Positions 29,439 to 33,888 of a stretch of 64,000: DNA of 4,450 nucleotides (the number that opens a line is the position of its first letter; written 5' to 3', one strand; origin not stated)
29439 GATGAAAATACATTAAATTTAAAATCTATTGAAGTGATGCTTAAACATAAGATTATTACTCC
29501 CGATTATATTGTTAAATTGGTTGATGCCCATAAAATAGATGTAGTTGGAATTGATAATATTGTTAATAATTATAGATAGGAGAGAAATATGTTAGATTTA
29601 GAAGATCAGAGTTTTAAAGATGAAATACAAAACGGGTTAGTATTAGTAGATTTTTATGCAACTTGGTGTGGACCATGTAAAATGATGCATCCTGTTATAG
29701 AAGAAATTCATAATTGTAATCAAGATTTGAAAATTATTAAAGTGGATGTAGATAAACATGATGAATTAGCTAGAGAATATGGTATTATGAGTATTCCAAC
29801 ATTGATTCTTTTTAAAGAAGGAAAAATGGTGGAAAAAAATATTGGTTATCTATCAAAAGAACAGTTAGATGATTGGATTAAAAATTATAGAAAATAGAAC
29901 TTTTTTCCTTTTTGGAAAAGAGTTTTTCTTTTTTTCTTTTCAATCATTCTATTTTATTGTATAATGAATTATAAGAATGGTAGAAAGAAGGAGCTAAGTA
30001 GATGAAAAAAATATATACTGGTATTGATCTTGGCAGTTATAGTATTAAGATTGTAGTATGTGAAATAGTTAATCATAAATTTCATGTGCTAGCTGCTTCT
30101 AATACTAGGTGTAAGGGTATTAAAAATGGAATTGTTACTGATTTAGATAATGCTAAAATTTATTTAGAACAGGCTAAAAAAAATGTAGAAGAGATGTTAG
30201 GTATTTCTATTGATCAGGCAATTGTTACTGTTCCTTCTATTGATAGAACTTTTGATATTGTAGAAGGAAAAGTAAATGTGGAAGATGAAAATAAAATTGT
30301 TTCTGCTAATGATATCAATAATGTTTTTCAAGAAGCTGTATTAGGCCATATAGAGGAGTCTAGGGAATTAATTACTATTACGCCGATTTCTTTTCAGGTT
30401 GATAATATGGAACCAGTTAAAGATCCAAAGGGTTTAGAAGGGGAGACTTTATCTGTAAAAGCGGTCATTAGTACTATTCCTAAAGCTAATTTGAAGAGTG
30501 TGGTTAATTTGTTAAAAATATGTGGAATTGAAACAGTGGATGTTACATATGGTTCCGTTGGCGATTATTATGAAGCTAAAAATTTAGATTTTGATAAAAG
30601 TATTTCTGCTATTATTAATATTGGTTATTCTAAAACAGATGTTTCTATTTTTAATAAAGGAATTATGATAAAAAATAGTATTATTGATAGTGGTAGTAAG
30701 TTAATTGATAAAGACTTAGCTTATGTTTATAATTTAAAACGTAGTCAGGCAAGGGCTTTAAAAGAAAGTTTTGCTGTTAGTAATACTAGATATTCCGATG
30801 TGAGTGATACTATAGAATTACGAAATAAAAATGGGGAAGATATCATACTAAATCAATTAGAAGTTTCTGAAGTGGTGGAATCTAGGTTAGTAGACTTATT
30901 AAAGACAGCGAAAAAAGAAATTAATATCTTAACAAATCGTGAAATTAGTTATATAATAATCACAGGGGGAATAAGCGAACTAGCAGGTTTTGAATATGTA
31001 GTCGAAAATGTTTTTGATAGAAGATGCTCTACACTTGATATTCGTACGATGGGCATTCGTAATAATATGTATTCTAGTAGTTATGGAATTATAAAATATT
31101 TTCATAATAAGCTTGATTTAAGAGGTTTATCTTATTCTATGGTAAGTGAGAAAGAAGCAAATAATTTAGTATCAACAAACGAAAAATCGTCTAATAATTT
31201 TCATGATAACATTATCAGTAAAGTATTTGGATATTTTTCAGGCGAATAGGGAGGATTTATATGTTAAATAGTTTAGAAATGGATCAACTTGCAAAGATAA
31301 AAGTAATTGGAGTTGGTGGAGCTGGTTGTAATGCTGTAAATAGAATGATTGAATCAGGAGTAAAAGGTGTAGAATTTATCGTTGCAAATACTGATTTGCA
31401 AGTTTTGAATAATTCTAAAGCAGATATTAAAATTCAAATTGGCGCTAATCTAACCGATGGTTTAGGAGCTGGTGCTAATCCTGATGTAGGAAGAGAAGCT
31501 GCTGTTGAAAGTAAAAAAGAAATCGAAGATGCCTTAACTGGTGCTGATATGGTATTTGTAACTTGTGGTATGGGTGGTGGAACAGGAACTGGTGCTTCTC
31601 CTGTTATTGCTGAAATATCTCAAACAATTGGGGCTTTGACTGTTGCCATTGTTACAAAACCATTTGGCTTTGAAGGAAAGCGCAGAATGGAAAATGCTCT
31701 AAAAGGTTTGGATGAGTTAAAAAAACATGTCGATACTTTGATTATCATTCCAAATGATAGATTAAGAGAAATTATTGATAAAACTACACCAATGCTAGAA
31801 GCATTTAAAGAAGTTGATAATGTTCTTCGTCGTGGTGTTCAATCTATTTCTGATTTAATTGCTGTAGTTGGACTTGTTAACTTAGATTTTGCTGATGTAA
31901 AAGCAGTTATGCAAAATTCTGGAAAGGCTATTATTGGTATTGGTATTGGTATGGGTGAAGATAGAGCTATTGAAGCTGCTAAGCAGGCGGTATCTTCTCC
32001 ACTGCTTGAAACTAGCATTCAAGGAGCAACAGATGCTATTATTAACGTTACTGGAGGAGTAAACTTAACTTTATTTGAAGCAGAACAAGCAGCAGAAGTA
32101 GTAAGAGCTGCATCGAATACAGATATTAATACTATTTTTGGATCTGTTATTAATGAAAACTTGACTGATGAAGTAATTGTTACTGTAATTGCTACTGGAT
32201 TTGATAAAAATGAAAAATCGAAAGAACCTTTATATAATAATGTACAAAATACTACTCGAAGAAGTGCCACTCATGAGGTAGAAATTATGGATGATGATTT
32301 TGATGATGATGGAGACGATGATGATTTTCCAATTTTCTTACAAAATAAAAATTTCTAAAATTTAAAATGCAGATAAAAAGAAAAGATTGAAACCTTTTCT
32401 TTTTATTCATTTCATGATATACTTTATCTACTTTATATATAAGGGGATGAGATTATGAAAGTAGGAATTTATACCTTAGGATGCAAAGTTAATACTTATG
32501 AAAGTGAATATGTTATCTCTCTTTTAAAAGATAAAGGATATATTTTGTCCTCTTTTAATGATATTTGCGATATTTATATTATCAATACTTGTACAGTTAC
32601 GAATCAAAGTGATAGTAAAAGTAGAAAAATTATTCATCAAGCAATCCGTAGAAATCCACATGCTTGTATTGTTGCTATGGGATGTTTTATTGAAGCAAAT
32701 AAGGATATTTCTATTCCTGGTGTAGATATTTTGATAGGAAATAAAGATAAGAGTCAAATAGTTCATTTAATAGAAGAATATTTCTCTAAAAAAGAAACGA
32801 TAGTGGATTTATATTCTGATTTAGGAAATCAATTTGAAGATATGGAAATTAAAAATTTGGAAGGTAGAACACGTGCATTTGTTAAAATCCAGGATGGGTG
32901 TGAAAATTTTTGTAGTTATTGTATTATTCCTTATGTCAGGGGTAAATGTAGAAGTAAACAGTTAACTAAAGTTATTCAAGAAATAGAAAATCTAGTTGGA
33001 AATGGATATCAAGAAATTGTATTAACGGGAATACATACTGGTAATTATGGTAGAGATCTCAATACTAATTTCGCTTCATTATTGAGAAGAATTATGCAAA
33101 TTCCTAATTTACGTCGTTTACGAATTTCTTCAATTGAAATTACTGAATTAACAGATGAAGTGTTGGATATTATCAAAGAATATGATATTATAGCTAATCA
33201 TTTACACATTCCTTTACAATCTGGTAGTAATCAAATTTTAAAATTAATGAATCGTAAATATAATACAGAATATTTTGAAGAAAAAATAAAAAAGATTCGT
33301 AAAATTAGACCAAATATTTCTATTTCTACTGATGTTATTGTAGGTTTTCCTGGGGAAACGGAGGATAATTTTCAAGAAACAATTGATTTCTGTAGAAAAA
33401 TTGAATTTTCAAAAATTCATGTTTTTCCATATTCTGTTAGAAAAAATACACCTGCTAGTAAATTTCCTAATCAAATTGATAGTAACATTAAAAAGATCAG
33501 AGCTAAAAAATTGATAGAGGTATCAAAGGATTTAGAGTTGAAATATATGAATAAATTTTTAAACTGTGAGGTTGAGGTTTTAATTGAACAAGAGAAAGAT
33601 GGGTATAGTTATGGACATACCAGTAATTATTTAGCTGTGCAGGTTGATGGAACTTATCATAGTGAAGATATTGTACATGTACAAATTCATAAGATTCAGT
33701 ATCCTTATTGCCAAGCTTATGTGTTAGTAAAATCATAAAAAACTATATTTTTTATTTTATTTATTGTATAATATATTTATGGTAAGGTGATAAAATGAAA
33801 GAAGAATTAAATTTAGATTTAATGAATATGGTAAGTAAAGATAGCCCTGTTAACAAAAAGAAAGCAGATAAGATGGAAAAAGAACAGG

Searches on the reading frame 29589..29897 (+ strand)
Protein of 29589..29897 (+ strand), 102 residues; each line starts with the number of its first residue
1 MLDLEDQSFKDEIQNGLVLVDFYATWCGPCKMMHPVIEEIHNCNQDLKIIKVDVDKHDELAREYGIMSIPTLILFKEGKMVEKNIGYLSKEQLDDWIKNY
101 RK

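Call 5: search_protein_families(library=pfam, proteins=[window:29589-29897:+], max_evalue=0.01)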
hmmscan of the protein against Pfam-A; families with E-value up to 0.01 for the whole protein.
window:29589-29897:+ (102 aa): 13 families
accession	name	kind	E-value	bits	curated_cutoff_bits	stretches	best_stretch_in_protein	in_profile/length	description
PF00085.26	Thioredoxin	-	9.6e-31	106.3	23.5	1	3-98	4-102/103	Thioredoxin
PF13098.12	Thioredoxin_2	-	1.2e-12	48.5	27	1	17-97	7-104/104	Thioredoxin-like domain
PF13905.12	Thioredoxin_8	-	6.1e-08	33.3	27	1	17-57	3-46/94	Thioredoxin-like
PF14595.12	Thioredoxin_9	-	1.9e-07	31.4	25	1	10-79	36-108/129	Thioredoxin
PF08534.16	Redoxin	-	3.1e-05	24.2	26.6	1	3-42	17-56/148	Redoxin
PF05768.20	Glrx-like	-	3.2e-05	24.6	26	1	27-98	10-77/77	Glutaredoxin-like domain (DUF836)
PF00578.27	AhpC-TSA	-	3.6e-05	24.2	26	1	11-88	21-101/124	AhpC/TSA family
PF07689.18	KaiB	-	4.3e-05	23.6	27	1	31-97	16-79/82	KaiB domain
PF13192.12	Thioredoxin_3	-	0.00013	22.4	24.8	1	25-96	8-74/76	Thioredoxin domain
PF13728.12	TraF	-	0.00016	22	23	1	15-95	129-221/224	F plasmid transfer operon protein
PF07449.17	HyaE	-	0.00078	19.9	22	1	46-82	62-97/108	Hydrogenase-1 expression protein HyaE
PF06110.17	TXD17-like_Trx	-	0.0052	16.9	23.1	0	25-79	36-100/119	Thioredoxin domain-containing protein 17-like, thioredoxin domain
PF13899.12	Thioredoxin_7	-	0.0062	17.1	27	1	17-43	19-45/83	Thioredoxin-like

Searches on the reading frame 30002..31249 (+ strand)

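Call 87: search_protein_families(library=pfam, proteins=[window:30002-31249:+], max_evalue=0.00001)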
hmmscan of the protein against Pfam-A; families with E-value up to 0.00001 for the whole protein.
window:30002-31249:+ (415 aa): 2 families
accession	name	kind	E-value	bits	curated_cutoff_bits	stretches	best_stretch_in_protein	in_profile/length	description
PF14450.12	FtsA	-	2.3e-16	60.7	31.8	1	203-362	1-127/127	Cell division protein FtsA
PF02491.25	SHS2_FTSA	-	1.5e-12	48.1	25.4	1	87-156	9-77/79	SHS2 domain inserted in FTSA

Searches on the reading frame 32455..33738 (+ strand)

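Call 87: search_protein_families(library=pfam, proteins=[window:32455-33738:+], max_evalue=0.00001)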
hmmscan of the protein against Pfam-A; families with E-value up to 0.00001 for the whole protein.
window:32455-33738:+ (427 aa): 2 families
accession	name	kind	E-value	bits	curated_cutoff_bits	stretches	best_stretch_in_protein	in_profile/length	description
PF04055.27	Radical_SAM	-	2.8e-28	99.6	29.5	1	144-313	2-166/166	Radical SAM superfamily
PF00919.26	UPF0004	-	1.1e-21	77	27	1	2-84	1-84/98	Uncharacterized protein family UPF0004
